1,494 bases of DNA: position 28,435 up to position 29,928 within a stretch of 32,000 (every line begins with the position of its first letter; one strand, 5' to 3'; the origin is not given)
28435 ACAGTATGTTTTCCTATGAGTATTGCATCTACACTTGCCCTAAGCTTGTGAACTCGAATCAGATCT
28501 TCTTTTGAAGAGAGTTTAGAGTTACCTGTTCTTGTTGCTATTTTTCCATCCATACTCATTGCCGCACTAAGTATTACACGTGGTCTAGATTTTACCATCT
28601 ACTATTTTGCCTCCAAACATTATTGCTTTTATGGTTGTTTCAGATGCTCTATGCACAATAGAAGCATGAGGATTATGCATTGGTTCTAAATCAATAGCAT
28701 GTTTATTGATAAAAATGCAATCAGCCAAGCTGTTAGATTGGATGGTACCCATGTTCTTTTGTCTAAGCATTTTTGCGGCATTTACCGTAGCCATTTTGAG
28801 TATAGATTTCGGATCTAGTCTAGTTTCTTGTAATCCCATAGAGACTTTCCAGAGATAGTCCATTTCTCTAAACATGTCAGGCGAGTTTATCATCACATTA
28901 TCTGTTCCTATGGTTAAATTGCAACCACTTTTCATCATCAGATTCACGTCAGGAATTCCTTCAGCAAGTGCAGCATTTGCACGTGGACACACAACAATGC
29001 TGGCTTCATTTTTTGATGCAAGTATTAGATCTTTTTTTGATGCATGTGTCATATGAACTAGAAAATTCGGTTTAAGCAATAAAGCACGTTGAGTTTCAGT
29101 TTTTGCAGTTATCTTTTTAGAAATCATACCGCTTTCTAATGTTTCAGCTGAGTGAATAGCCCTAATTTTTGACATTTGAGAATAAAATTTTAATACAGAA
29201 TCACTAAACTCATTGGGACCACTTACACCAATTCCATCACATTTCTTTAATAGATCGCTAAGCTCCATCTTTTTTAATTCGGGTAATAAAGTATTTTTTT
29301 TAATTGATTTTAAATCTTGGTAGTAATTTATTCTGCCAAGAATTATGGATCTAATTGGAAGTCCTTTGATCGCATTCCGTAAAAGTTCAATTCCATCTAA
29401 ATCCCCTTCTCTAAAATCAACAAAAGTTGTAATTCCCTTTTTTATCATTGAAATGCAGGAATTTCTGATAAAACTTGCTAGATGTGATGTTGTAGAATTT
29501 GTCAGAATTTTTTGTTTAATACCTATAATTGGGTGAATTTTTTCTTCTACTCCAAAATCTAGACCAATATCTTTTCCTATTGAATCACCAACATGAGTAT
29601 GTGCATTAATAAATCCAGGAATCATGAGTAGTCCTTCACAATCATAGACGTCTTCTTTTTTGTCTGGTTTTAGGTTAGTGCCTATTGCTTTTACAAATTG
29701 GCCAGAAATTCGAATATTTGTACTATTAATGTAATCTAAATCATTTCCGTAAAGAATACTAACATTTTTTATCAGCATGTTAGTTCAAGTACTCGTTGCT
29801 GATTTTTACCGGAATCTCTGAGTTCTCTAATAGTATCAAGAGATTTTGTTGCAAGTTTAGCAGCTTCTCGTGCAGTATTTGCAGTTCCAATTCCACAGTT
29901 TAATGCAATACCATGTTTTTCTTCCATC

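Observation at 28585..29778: Deaminase-type amidohydrolase translationally coupled between arfA and arfC: candidate for the unassigned deaminase step (or an ArfB substitute) of archaeal riboflavin biosynthesis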

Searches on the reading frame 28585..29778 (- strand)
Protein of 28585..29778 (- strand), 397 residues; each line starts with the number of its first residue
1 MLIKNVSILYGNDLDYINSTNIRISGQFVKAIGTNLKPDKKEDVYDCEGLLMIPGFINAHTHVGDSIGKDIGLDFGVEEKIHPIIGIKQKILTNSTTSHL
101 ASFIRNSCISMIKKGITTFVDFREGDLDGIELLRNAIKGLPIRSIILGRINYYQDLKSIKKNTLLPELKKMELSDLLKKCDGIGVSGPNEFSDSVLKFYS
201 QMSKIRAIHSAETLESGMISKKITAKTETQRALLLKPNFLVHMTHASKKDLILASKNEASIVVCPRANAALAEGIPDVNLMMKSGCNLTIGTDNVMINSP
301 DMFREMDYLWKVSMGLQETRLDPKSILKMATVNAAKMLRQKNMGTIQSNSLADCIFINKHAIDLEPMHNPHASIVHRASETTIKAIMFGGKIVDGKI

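Call 3: search_protein_families(library=pfam, proteins=[window:28585-29778:-], max_evalue=0.01)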
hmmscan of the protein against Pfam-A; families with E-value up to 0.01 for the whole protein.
window:28585-29778:- (397 aa): 3 families
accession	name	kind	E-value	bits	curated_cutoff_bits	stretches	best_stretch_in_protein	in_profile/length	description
PF01979.26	Amidohydro_1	-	8e-39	134.3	25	1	52-393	2-345/345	Amidohydrolase family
PF07969.17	Amidohydro_3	-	2.5e-14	54.1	29.7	2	260-392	341-470/472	Amidohydrolase family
PF18644.7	Phage_int_SAM_6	-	0.0079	16.6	27.5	0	169-228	48-107/132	Phage integrase SAM-like domain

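Call 4: search_protein_families(library=ncbifam, proteins=[window:28585-29778:-], max_evalue=0.01)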
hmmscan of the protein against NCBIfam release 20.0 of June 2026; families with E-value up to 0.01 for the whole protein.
window:28585-29778:- (397 aa): 54 families (the best 25 are shown)
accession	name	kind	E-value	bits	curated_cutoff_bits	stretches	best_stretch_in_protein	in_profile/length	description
NF005552.0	PRK07213.1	equivalog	3.1e-99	332.4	294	1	1-387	2-376/382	chlorohydrolase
NF006252.0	PRK08393.1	equivalog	2.9e-36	125.4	617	1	1-393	3-398/424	N-ethylammeline chlorohydrolase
NF004701.0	PRK06038.1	equivalog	3.8e-32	111.6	609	2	235-393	240-401/432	N-ethylammeline chlorohydrolase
NF006056.0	PRK08204.1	subfamily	2.8e-31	108.8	391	1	11-393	16-415/449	hypothetical protein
NF006549.0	PRK09045.1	equivalog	4.5e-29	101.4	540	1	230-392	246-413/444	TRZ/ATZ family hydrolase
NF005557.0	PRK07228.1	equivalog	3.5e-28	98.5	522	2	240-393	253-412/445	5'-deoxyadenosine deaminase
NF004995.0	PRK06380.1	subfamily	4e-28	98.6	567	1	2-395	4-402/418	metal-dependent hydrolase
NF009059.0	PRK12393.1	equivalog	3.5e-24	85.4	543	2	240-393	275-430/460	amidohydrolase family protein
NF006055.0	PRK08203.1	equivalog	2.3e-22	79.2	532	2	239-393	270-425/455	8-oxoguanine deaminase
NF005540.0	PRK07203.1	equivalog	1.3e-19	70.2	444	1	1-393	2-413/444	putative aminohydrolase SsnA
NF006681.0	PRK09229.1-2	equivalog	4.3e-19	68.6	362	1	234-393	263-424/451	formimidoylglutamate deiminase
TIGR02967.1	guan_deamin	equivalog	3.8e-18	65.6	375.4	1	232-366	235-369/401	guanine deaminase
TIGR03314.1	Se_ssnA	subfamily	1.3e-17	63.8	455.5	1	1-393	1-412/441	putative selenium metabolism protein SsnA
NF006679.0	PRK09228.1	subfamily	1.7e-17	63.3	351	1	233-367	261-395/433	guanine deaminase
NF006269.1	PRK08418.1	equivalog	6.7e-17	61.3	320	2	237-376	255-393/408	aminofutalosine deaminase family hydrolase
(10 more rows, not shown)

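Call 6: find_homologous_proteins(query=window:28585-29778:-, max_evalue=1e-10)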
Query window:28585-29778:- (397 aa): 5000 proteins with E <= 1e-10 among 7719 candidates; the best 120 are listed.
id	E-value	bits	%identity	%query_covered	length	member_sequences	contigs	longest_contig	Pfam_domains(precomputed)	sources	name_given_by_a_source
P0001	1.2e-258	875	100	100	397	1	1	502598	PF07969.18,PF01979.27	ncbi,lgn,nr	ncbi:MAG TPA: amidohydrolase family protein [Nitrosopumilaceae archaeon]|nr:amidohydrolase family pr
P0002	3.0e-244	828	94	100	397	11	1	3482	PF07969.18,PF01979.27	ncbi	-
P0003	6.4e-244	827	94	100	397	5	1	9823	PF07969.18,PF01979.27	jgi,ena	-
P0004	5.3e-241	817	92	100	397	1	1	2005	PF07969.18,PF01979.27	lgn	-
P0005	7.6e-239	810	92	100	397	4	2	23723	PF07969.18,PF01979.27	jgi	jgi:cytosine/adenosine deaminase-related metal-dependent hydrolase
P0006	3.2e-238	808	91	100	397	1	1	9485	PF07969.18,PF01979.27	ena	-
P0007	3.7e-238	808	93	100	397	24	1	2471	PF07969.18,PF01979.27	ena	-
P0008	8.0e-238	807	92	100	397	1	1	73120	PF07969.18,PF01979.27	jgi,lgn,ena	-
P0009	2.8e-237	805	91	100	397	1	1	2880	PF07969.18,PF01979.27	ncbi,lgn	-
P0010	1.2e-236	803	91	100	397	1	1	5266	PF07969.18,PF01979.27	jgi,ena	-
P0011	2.7e-236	801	91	100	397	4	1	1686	PF07969.18,PF01979.27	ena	-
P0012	5.6e-235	797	90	100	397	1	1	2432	PF07969.18,PF01979.27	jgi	-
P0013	1.1e-234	796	90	100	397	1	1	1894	PF07969.18,PF01979.27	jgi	jgi:cytosine/adenosine deaminase-related metal-dependent hydrolase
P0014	1.2e-234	796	90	100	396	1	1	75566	PF07969.18,PF01979.27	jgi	jgi:cytosine/adenosine deaminase-related metal-dependent hydrolase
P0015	1.9e-232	789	90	100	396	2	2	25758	PF07969.18,PF01979.27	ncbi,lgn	ncbi:MAG: amidohydrolase family protein [Nitrosopumilaceae archaeon]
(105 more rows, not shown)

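Call 25: search_protein_representatives(protein=window:28585-29778:-)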
Query: 397 residues. Proteins with E-value up to 0.001 (for the whole library): 5810; up to 1e-10: 1736; up to 1e-30: 181. The best 150 are listed.
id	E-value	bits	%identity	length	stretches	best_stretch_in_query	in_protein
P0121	1.3e-156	537.6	61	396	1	1-397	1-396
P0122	1.3e-132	458.6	55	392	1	1-397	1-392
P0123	9.1e-121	419.7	67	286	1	111-397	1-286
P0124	4.2e-112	391.2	61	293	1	1-289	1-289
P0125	1.4e-109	382.9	51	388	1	1-396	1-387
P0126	4.1e-108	378.0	59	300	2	211-395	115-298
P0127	3.1e-99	348.8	47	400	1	2-397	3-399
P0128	9.7e-98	343.9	50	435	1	1-394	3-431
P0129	2.1e-91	323.1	46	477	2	166-393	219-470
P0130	2.9e-89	316.0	42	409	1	3-396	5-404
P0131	2.9e-85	302.8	43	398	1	1-396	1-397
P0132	8.8e-82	291.4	40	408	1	1-396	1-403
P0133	3.5e-78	279.5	48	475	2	176-393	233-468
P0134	1.4e-77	277.6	38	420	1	2-393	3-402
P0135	4.9e-77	275.8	40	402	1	2-393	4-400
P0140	1.9e-69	250.8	39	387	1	1-393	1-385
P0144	2.1e-65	237.5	35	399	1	3-396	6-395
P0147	2.0e-62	227.7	36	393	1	2-393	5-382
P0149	1.7e-61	224.6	37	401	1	13-394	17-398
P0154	6.6e-60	219.4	33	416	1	3-392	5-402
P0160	2.8e-57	210.8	42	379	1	8-378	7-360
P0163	6.8e-56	206.2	34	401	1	4-393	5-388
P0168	6.8e-54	199.6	35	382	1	7-393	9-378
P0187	6.9e-47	176.6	34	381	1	3-393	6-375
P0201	5.3e-42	160.5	34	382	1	8-393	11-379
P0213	1.4e-39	152.5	34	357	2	177-393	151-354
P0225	4.0e-38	147.7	29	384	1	2-392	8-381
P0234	1.1e-36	143.0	34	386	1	33-389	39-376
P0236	1.8e-36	142.3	36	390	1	49-358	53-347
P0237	1.9e-36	142.2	37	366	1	51-381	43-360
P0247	2.8e-35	138.3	37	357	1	3-367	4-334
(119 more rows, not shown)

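Call 29: find_related_loci(query=A2, collection=genome_contigs, flank=8000)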
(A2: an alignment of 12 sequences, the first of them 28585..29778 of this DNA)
Query A2 (397 aa) in genome_contigs; peptide patterns used: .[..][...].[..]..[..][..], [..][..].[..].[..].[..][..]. (x = any residue, [..] = any of these).
600 stretches matched a pattern (row limit reached: there are more); 595 encode a relative of the query (tblastn E <= 1e-3); the best 80 are kept; 80 distinct loci.
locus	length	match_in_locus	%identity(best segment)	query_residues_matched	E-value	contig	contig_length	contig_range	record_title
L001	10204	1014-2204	93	1-397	0e+0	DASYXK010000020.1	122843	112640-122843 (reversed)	MAG TPA_asm: Nitrosopumilaceae archaeon isolate SMAG_U6306 k141_164767, whole genome shotgun sequence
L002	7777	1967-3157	83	1-397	0e+0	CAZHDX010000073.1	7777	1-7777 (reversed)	MAG TPA_asm: uncultured Nitrosopumilaceae archaeon isolate SRP273308_co1_125 genome assembly, contig: NODE_14957_length_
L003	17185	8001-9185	77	1-397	0e+0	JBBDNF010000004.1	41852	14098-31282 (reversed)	MAG: Nitrosopumilaceae archaeon isolate LejiaB_38_73 Lejia_B_1117_length_41852_cov_54, whole genome shotgun sequence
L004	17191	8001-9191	75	1-397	0e+0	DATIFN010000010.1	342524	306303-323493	MAG TPA_asm: Nitrosopumilaceae archaeon isolate SMAG_U16396 k141_2127190, whole genome shotgun sequence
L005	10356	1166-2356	74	1-397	0e+0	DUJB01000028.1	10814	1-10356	MAG TPA_asm: Nitrosopumilaceae archaeon isolate UBA8516 contig_10816, whole genome shotgun sequence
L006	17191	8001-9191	75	1-397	0e+0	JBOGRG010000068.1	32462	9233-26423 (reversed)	MAG: Nitrosopumilaceae archaeon isolate M3-S_maxbin2.bin.472 k127_2824976, whole genome shotgun sequence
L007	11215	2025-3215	73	1-397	0e+0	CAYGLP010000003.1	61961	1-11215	MAG TPA_asm: uncultured Nitrosopumilaceae archaeon isolate ERP113451_co6_251 genome assembly, contig: NODE_54_length_619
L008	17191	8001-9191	74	1-397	0e+0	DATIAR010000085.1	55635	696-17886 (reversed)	MAG TPA_asm: Nitrosopumilaceae archaeon isolate SMAG_U16269 k141_237337, whole genome shotgun sequence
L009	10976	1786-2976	69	1-397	0e+0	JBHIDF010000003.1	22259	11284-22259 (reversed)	MAG: Nitrosopumilaceae archaeon isolate Baj_3_bin.15 NODE_177_length_22259_cov_40.703792, whole genome shotgun sequence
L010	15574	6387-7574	69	1-397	0e+0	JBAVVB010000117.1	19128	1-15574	MAG: Nitrosotalea sp. isolate MFD02955_ilm_asm_bin5 k127_133733, whole genome shotgun sequence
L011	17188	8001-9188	69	1-397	0e+0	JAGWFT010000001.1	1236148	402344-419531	MAG: Thaumarchaeota archaeon isolate REEA16 REEA16_1_length_1236148_cov_8.008758, whole genome shotgun sequence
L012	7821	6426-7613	69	1-397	0e+0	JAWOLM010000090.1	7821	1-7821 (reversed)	MAG: Nitrosotalea sp. isolate bin_263 c_000015906985, whole genome shotgun sequence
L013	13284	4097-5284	67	1-397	0e+0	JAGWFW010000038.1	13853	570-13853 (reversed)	MAG: Thaumarchaeota archaeon isolate REEA19 REEA19_38_length_13853_cov_6.632767, whole genome shotgun sequence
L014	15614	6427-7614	68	1-397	0e+0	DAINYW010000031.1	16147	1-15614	MAG TPA_asm: Nitrosopumilaceae archaeon isolate CTOTU4096 NODE_1796_length_16147_cov_21.782998, whole genome shotgun seq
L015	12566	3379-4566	68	1-397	0e+0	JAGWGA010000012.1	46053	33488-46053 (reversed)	MAG: Thaumarchaeota archaeon isolate REEA23 REEA23_12_length_46053_cov_4.979054, whole genome shotgun sequence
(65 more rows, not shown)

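Call 31: list_cluster_members(proteins=[P0130, P0134, P0140, P0144, P0147, P0154, P0163, P0168, P0187, P0225])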
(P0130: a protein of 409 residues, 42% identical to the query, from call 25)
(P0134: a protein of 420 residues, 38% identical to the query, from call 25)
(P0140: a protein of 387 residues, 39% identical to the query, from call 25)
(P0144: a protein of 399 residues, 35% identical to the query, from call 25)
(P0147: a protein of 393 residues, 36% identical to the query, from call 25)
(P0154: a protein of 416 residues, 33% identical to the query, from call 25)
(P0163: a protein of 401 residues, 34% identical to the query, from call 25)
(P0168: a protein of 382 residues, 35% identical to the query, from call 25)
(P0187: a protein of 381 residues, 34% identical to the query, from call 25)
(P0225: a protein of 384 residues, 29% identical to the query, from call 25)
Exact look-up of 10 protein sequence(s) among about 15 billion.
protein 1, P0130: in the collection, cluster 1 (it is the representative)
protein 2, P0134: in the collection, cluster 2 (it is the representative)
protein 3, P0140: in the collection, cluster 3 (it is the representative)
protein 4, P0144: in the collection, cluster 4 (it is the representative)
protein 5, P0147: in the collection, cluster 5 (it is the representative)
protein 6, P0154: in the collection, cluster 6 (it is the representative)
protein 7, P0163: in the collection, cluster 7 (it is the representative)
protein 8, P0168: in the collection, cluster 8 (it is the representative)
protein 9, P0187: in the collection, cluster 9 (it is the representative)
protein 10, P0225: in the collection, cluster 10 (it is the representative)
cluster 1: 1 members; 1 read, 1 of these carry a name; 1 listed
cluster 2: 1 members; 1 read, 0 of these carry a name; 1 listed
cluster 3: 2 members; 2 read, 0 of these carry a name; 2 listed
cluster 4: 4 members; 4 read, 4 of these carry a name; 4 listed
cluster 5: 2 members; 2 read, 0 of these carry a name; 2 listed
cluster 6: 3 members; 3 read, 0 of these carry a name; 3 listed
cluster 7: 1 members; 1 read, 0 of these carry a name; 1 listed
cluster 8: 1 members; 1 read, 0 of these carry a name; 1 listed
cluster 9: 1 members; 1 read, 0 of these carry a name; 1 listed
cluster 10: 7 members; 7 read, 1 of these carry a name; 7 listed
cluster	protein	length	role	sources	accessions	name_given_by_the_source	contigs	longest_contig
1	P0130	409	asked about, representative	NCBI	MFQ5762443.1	MAG: amidohydrolase family protein [Candidatus Bathyarchaeia archaeon]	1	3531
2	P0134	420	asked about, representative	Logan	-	-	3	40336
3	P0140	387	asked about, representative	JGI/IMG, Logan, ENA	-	-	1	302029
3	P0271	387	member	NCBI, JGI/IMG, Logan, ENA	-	-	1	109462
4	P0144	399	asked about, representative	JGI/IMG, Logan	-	cytosine/adenosine deaminase-related metal-dependent hydrolase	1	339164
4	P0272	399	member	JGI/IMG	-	cytosine/adenosine deaminase-related metal-dependent hydrolase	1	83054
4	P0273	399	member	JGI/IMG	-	cytosine/adenosine deaminase-related metal-dependent hydrolase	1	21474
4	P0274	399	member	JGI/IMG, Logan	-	cytosine/adenosine deaminase-related metal-dependent hydrolase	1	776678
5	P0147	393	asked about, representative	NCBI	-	-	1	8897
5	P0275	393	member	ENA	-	-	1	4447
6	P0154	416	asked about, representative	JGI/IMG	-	-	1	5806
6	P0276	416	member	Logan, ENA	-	-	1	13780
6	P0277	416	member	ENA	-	-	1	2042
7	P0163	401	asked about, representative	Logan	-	-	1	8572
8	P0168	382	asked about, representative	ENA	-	-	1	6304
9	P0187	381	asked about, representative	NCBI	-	-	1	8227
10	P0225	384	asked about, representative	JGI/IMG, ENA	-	-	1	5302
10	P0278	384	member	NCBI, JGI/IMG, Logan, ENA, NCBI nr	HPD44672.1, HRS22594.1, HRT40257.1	MAG TPA: amidohydrolase family protein [Candidatus Woesebacteria bacterium] | amidohydrolase family protein [Candidatus Woesebacteria bacterium]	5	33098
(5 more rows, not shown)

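Call 33: find_encoding_contigs(protein=P0144, flank=6000, max_places=2)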
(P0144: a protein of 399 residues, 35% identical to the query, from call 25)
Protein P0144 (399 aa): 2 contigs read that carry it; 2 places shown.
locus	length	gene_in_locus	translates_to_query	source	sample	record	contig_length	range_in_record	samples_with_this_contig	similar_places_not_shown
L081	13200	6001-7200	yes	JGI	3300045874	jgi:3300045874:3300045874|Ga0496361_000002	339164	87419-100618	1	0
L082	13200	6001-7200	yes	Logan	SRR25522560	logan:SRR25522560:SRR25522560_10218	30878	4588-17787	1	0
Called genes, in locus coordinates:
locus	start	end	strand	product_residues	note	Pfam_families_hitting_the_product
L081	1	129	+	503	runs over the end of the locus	PF00005:ABC_tran, PF13304:AAA_21 (weak), PF00005:ABC_tran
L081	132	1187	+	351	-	PF02653:BPD_transp_2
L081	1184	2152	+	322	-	PF02653:BPD_transp_2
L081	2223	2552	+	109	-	-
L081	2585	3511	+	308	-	PF03741:TerC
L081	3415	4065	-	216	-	PF00677:Lum_binding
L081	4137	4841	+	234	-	PF00926:DHBP_synthase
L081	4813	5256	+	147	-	PF00885:DMRL_synthase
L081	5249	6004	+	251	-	PF05165:GCH_III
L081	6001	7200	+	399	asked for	PF01979:Amidohydro_1, PF07969:Amidohydro_3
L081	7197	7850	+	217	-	PF01872:RibD_C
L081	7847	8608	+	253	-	PF02633:Creatininase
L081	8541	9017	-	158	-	-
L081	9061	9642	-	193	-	PF00156:Pribosyltran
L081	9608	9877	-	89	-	PF02597:ThiS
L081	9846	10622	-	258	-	-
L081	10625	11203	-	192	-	PF03876:SHS2_Rpb7-N, PF00575:S1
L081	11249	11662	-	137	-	PF18477:PIN_9 (weak)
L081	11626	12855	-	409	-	PF00009:GTP_EFTU, PF03144:GTP_EFTU_D2, PF09173:eIF2_C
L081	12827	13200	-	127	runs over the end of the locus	PF01092:Ribosomal_S6e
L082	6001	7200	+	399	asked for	PF01979:Amidohydro_1, PF07969:Amidohydro_3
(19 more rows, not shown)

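Call 34: find_encoding_contigs(protein=P0134, flank=6000, max_places=1)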
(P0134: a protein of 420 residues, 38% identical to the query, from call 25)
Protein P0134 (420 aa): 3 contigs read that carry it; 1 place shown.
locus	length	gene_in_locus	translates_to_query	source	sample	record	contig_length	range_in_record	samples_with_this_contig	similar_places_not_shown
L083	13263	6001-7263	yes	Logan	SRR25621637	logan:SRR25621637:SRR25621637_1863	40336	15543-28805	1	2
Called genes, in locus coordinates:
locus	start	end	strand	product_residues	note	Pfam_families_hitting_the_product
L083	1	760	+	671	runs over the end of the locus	PF02730:AFOR_N, PF01314:AFOR_C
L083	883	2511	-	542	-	PF00005:ABC_tran, PF13304:AAA_21 (faint), PF00005:ABC_tran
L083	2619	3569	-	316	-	PF02653:BPD_transp_2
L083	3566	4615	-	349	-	PF02653:BPD_transp_2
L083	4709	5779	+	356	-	PF02608:Bmp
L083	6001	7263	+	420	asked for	PF01979:Amidohydro_1, PF07969:Amidohydro_3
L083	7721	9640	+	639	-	PF02730:AFOR_N, PF01314:AFOR_C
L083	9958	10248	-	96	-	PF02597:ThiS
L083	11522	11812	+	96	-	PF01037:AsnC_trans_reg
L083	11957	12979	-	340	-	PF00389:2-Hacid_dh, PF02826:2-Hacid_dh_C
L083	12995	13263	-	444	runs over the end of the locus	PF00202:Aminotran_3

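Call 35: find_encoding_contigs(protein=P0140, flank=6000, max_places=1)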
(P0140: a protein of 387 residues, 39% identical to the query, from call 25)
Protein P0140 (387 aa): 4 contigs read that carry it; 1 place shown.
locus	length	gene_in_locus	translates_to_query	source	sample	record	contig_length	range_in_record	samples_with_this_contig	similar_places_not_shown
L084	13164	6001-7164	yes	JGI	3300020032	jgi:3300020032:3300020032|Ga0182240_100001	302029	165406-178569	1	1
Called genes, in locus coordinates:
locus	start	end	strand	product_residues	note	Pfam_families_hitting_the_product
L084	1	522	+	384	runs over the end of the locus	PF01969:Ni_insertion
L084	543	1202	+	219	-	PF00154:RecA_N, PF03796:DnaB_C (faint), PF06745:ATPase, PF08423:Rad51, PF13481:AAA_25, PF00005:ABC_tran (faint), PF13479:AAA_24 (weak), PF05707:Zot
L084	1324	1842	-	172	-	PF00731:AIRC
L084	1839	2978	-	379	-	PF22660:RS_preATP-grasp-like, PF14397:ATPgrasp_ST (faint), PF02222:ATP-grasp, PF02655:ATP-grasp_3, PF02786:CPSase_L_D2 (weak), PF07478:Dala_Dala_lig_C, PF08443:RimK (weak), PF17769:PurK_C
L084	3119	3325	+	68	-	-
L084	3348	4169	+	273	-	PF00753:Lactamase_B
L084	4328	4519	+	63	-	-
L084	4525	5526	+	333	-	PF05982:Sbt_1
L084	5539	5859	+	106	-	PF00543:P-II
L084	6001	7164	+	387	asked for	PF01979:Amidohydro_1, PF07969:Amidohydro_3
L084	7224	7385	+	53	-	-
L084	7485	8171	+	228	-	PF02552:CO_dh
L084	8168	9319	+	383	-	PF01855:POR_N, PF02780:Transketolase_C, PF17147:PFOR_II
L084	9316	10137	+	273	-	PF02775:TPP_enzyme_C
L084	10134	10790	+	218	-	PF01558:POR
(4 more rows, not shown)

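Call 36: find_encoding_contigs(protein=P0278, flank=6000, max_places=1)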
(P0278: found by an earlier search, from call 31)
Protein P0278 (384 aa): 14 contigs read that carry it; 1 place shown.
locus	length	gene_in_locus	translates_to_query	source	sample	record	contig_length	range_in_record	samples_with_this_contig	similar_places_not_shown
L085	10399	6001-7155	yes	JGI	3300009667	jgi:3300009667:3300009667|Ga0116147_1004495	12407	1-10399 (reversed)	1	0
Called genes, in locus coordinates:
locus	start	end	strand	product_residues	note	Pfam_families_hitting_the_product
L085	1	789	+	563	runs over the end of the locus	PF00702:Hydrolase, PF13246:Cation_ATPase, PF08282:Hydrolase_3 (weak), PF00689:Cation_ATPase_C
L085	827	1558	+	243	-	PF00483:NTP_transferase, PF12804:NTP_transf_3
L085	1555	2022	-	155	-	PF00293:NUDIX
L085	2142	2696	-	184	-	-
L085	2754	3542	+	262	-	PF11449:ArsP_2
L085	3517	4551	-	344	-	-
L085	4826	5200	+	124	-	PF00719:Pyrophosphatase (weak)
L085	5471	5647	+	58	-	-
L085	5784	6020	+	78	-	-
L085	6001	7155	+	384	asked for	PF01979:Amidohydro_1, PF07969:Amidohydro_3 (weak)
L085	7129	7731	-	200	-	PF00300:His_Phos_1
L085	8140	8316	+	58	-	-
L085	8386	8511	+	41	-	-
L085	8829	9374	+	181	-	-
